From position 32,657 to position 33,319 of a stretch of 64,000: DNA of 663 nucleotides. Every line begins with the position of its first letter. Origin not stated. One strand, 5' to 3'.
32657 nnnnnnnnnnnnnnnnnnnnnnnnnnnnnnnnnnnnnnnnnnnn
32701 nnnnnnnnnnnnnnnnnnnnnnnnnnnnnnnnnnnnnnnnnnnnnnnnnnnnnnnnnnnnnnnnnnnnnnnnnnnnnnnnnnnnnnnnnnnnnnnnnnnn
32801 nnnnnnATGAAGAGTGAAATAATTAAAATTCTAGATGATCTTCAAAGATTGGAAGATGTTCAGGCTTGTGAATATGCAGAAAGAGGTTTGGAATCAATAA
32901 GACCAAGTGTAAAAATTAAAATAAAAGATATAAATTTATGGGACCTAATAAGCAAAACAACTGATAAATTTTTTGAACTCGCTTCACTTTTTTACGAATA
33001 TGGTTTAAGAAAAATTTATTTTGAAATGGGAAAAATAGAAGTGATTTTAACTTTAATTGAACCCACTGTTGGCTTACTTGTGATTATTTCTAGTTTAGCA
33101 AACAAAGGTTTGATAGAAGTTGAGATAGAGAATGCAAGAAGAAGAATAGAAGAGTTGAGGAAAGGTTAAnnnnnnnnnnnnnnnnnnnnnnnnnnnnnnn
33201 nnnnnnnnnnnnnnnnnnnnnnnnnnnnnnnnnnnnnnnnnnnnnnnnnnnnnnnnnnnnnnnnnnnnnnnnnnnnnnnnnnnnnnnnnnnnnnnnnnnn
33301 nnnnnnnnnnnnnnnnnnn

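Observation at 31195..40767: Signalling-bracketed isoprenoid reductase array: candidate sensor-controlled membrane remodelling system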

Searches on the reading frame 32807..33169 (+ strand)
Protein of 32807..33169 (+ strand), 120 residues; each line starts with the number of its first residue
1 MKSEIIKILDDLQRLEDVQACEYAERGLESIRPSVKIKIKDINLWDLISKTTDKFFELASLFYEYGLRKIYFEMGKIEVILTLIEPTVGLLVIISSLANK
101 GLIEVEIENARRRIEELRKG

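Call 3: search_protein_families(library=pfam, proteins=[window:32807-33169:+], max_evalue=0.01)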
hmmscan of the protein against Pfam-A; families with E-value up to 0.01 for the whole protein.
window:32807-33169:+ (120 aa): 0 families

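Call 4: search_protein_families(library=ncbifam, proteins=[window:32807-33169:+], max_evalue=0.01)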
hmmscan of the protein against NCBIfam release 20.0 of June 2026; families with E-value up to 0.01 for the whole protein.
window:32807-33169:+ (120 aa): 0 families

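Call 12: search_protein_families(library=pfam, proteins=[window:32807-33169:+], max_evalue=10)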
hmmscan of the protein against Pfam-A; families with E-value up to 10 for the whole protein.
window:32807-33169:+ (120 aa): 1 family
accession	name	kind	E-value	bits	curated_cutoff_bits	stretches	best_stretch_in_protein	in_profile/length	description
PF04654.17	DUF599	-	0.18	11.6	27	1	50-88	155-190/211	Protein of unknown function, DUF599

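Call 31: find_homologous_proteins(query=window:32807-33169:+, max_evalue=0.001)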
Query window:32807-33169:+ (120 aa): 10 proteins with E <= 0.001 among 22 candidates.
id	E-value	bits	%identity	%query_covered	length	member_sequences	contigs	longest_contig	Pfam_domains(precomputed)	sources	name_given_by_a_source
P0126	4.4e-68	244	100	100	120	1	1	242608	-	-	-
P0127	3.6e-52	193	82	95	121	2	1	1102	-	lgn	-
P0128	1.7e-50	188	74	98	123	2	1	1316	-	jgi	jgi:hypothetical protein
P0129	2.4e-50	187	72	98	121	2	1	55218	-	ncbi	ncbi:MAG: hypothetical protein V1678_00125 [Candidatus Aenigmatarchaeota archaeon]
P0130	2.2e-49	184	75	94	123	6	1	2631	-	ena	-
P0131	9.2e-49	182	72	98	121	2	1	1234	-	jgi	-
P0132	9.7e-49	182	72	98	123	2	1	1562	-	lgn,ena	-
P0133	5.3e-41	157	67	93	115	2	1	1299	-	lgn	-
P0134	6.3e-39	151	62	98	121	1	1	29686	-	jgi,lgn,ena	-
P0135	3.9e-32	129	58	87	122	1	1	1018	-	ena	-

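Call 35: search_solved_structures(query=A2, max_evalue=10, show_alignments=2)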
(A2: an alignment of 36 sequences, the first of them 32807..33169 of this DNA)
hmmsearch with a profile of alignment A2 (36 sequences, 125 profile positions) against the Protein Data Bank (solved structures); distinct sequences matched with E-value up to 10: 2.
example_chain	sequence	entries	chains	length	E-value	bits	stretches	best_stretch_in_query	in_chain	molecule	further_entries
6anr_A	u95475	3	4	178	1.6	12.2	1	75-103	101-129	Colibactin self-protection protein ClbS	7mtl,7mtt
5gnc_A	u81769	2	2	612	2.5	11.6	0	16-62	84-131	Avh146 | RxLR effector protein PSR2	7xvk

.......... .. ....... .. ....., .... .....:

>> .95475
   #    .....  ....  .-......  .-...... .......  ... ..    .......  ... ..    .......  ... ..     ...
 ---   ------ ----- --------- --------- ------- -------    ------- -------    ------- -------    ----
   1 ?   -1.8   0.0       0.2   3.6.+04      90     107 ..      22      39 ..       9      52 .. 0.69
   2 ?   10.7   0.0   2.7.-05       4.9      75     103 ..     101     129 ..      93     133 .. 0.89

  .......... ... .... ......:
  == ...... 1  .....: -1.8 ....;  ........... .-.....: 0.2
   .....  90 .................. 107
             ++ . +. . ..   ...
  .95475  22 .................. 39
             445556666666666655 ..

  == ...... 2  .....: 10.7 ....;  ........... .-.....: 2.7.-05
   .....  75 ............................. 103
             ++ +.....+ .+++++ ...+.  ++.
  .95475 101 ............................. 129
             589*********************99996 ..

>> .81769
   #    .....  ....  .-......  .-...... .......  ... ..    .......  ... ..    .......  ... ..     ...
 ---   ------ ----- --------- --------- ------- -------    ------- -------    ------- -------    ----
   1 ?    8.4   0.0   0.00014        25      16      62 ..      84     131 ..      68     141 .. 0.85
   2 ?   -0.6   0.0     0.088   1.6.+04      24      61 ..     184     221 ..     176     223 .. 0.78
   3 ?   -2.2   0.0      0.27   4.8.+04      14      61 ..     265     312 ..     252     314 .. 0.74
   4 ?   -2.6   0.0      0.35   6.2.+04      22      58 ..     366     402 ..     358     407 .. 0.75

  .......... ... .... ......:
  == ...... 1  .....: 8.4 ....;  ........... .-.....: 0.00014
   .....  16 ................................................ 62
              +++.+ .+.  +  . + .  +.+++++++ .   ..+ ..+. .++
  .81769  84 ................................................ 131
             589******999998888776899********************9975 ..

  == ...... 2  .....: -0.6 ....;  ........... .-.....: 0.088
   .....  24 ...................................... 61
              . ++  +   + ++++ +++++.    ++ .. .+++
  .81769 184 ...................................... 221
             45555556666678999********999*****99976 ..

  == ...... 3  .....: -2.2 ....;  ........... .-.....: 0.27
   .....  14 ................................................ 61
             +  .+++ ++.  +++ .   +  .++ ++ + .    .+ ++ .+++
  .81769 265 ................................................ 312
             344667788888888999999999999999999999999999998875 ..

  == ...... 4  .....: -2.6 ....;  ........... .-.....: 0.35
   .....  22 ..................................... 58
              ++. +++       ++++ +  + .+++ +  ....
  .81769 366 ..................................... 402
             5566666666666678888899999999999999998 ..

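Call 47: predict_structure(alignment_id=A4)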
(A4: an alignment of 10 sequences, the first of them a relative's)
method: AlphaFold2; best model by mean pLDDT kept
length: 120 residues; sequences in the alignment: 10
mean_pLDDT: 88.3   pTM: 0.84
mean pLDDT of the five models: 88.3, 86.4, 84.3, 82.2, 79.4
residues with pLDDT >= 90: 58; 70-90: 60; 50-70: 2; < 50: 0
segments of 3 or more residues with pLDDT < 50: none
pLDDT, mean of each block of 10 residues (from residue 1): 96 93 90 89 80 82 85 86 92 82 92 92
secondary structure, 60 per line:
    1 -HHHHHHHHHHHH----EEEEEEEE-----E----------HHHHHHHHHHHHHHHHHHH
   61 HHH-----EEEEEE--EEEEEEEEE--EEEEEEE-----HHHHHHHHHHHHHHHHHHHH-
elements in order: H2-13 E18-25 H42-63 E69-74 E77-85 E88-94 H100-119

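Call 51: fold_search(model_id=the predicted structure, library=pdb)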
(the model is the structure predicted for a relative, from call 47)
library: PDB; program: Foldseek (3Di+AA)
matches with E <= 10: 979; with E <= 0.001: 53
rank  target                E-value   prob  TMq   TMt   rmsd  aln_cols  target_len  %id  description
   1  9jue_F                9.3e-06  1.00  0.77  0.77   3.0       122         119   23  Roadblock3 homodimer structure from Candidatus Prometheoarchaeum syntrophicum strain MK-D1 (released 2024-10-16)
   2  9jue_C                1.1e-05  1.00  0.76  0.76   3.1       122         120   23  Roadblock3 homodimer structure from Candidatus Prometheoarchaeum syntrophicum strain MK-D1 (released 2024-10-16)
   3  9jue_E                1.4e-05  1.00  0.71  0.73   3.8       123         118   23  Roadblock3 homodimer structure from Candidatus Prometheoarchaeum syntrophicum strain MK-D1 (released 2024-10-16)
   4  9jue_A                1.4e-05  1.00  0.72  0.72   4.0       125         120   21  Roadblock3 homodimer structure from Candidatus Prometheoarchaeum syntrophicum strain MK-D1 (released 2024-10-16)
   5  9jue_B                2.1e-05  1.00  0.73  0.72   3.9       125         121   22  Roadblock3 homodimer structure from Candidatus Prometheoarchaeum syntrophicum strain MK-D1 (released 2024-10-16)
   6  7f8m_B                3.5e-05  1.00  0.70  0.70   4.0       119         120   17  Roadblock from Thorarchaeota SMTZ1-45 (released 2022-07-13)
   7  6hjm_H                4.8e-05  1.00  0.78  0.77   3.3       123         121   18  Myxococcus xanthus MglB (released 2019-12-04)
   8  6hjm_C                5.8e-05  1.00  0.78  0.74   3.3       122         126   18  Myxococcus xanthus MglB (released 2019-12-04)
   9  7ct3                  6.2e-05  1.00  0.61  0.61   3.9       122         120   11  Crystal Structure of MglC from Myxococcus xanthus (released 2021-01-27)
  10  6hjm_L                9.0e-05  1.00  0.76  0.73   3.3       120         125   18  Myxococcus xanthus MglB (released 2019-12-04)
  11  6hjm_J                9.0e-05  1.00  0.74  0.72   3.3       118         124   19  Myxococcus xanthus MglB (released 2019-12-04)
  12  6hjm_R                9.6e-05  1.00  0.77  0.74   3.3       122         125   18  Myxococcus xanthus MglB (released 2019-12-04)
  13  6hjm_O                1.0e-04  1.00  0.77  0.76   3.3       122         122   18  Myxococcus xanthus MglB (released 2019-12-04)
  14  6hjm_B                1.0e-04  1.00  0.77  0.74   3.3       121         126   18  Myxococcus xanthus MglB (released 2019-12-04)
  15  6hjm_F                1.1e-04  1.00  0.77  0.73   3.3       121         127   18  Myxococcus xanthus MglB (released 2019-12-04)
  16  6hjm_A                1.1e-04  1.00  0.72  0.68   4.0       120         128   18  Myxococcus xanthus MglB (released 2019-12-04)
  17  6hjm_Q                1.2e-04  1.00  0.76  0.73   3.3       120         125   18  Myxococcus xanthus MglB (released 2019-12-04)
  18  6hjm_E                1.2e-04  1.00  0.74  0.72   3.4       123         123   17  Myxococcus xanthus MglB (released 2019-12-04)
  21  6hjm_S                1.3e-04  1.00  0.77  0.73   3.3       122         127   18  Myxococcus xanthus MglB (released 2019-12-04)
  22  6hjm_K                1.3e-04  1.00  0.72  0.72   3.4       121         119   17  Myxococcus xanthus MglB (released 2019-12-04)
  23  6hjm_P                1.4e-04  1.00  0.77  0.70   3.3       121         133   18  Myxococcus xanthus MglB (released 2019-12-04)
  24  6hjm_D                1.7e-04  1.00  0.70  0.70   4.2       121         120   18  Myxococcus xanthus MglB (released 2019-12-04)
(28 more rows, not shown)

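Call 60: search_protein_families(library=pfam, alignment_id=A2, max_evalue=1)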
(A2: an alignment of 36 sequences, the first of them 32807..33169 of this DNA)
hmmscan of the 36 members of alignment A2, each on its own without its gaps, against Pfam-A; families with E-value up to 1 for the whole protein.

A. member 1, window:32807-33169:+ (120 aa): 1 family
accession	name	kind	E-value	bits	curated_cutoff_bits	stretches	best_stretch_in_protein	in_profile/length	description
PF04654.17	DUF599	-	0.18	11.6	27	1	50-88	155-190/211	Protein of unknown function, DUF599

B. families by the number of members that match (of 36 scanned): 8 families
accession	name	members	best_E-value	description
PF05214.17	Baculo_p33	4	0.0025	Baculovirus P33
PF25654.1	MCP1_SIFV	2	0.069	Major capsid protein 1, Sulfolobus islandicus filamentous virus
PF21256.2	TetR_C_5-like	1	0.0014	Tetracyclin repressor-like, C-terminal domain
PF07000.17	DUF1308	1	0.026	Protein of unknown function (DUF1308)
PF08984.16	DUF1858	1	0.11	Domain of unknown function (DUF1858)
PF11317.13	DUF3119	1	0.15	Protein of unknown function (DUF3119)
PF06922.16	CTV_P13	1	0.16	Citrus tristeza virus P13 protein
PF04654.17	DUF599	1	0.18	Protein of unknown function, DUF599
